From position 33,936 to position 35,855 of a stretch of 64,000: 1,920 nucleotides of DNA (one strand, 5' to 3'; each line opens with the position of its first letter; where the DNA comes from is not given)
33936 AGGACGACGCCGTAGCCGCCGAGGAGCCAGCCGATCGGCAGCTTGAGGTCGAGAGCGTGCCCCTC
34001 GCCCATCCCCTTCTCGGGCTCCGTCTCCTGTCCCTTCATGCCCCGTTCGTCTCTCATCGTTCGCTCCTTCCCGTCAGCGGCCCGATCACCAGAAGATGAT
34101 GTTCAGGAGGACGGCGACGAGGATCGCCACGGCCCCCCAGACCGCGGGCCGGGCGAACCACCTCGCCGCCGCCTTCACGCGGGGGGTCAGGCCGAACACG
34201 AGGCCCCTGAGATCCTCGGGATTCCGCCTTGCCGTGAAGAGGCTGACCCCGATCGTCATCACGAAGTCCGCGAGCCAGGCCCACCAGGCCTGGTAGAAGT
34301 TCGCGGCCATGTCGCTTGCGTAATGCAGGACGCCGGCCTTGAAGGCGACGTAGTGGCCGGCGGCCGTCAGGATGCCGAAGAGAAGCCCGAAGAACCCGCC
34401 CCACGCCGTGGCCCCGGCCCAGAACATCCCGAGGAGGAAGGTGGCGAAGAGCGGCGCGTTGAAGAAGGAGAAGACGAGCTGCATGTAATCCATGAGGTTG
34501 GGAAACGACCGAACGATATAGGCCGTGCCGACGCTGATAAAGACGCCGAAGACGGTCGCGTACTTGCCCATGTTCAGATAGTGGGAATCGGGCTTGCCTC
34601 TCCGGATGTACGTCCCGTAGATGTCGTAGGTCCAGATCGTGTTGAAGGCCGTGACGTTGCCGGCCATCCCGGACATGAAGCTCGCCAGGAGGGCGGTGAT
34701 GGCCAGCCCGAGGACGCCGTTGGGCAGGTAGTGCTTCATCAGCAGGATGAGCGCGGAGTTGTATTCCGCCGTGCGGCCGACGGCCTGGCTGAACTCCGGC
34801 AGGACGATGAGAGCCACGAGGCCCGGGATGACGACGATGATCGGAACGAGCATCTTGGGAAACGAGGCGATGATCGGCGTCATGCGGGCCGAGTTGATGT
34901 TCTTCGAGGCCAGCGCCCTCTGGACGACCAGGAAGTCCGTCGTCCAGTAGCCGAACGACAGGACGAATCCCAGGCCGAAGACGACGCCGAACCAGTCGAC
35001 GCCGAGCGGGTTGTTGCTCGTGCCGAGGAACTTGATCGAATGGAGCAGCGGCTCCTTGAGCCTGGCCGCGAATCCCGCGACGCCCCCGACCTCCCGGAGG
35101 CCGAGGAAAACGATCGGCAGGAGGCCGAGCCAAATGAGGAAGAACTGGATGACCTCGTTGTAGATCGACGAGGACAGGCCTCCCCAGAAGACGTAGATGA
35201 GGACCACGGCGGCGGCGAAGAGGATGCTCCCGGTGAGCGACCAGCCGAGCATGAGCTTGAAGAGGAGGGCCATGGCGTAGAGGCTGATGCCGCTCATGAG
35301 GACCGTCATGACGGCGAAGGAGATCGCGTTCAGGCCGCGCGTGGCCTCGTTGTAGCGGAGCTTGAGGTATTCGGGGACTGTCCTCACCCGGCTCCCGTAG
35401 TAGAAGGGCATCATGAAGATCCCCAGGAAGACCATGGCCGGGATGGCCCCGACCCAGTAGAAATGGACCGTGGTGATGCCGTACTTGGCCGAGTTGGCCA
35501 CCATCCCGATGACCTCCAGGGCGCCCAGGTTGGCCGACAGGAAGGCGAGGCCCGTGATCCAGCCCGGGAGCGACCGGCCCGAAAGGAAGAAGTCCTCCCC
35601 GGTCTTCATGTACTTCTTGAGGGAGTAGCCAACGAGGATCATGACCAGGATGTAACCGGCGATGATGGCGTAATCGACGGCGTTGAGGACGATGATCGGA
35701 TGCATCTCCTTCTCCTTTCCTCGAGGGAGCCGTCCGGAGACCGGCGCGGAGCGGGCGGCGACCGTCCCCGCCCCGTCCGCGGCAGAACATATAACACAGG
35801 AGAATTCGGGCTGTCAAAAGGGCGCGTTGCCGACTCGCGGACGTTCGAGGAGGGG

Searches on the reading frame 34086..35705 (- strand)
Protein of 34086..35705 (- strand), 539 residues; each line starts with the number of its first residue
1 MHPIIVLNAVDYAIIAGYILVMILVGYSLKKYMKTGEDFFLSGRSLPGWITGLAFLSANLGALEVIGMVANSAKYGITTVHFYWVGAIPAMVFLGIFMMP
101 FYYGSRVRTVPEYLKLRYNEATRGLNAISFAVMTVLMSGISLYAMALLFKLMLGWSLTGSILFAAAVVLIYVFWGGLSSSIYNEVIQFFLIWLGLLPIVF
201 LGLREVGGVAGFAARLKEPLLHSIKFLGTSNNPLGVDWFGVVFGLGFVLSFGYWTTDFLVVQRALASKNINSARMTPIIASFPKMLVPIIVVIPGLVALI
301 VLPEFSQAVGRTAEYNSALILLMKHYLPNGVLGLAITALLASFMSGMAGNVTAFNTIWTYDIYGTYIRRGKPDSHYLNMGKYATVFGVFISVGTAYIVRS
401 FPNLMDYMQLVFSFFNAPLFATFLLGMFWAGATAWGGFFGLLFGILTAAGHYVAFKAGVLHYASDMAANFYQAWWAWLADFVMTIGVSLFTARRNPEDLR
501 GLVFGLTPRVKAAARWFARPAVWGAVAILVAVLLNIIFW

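Call 47: search_protein_families(library=pfam, proteins=[window:34086-35705:-], max_evalue=0.0001)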
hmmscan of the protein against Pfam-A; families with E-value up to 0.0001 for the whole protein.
window:34086-35705:- (539 aa): 1 family
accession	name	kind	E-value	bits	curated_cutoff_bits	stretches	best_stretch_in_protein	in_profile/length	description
PF00474.23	SSF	-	1.2e-49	169.7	22.8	1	39-444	1-406/406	Sodium:solute symporter family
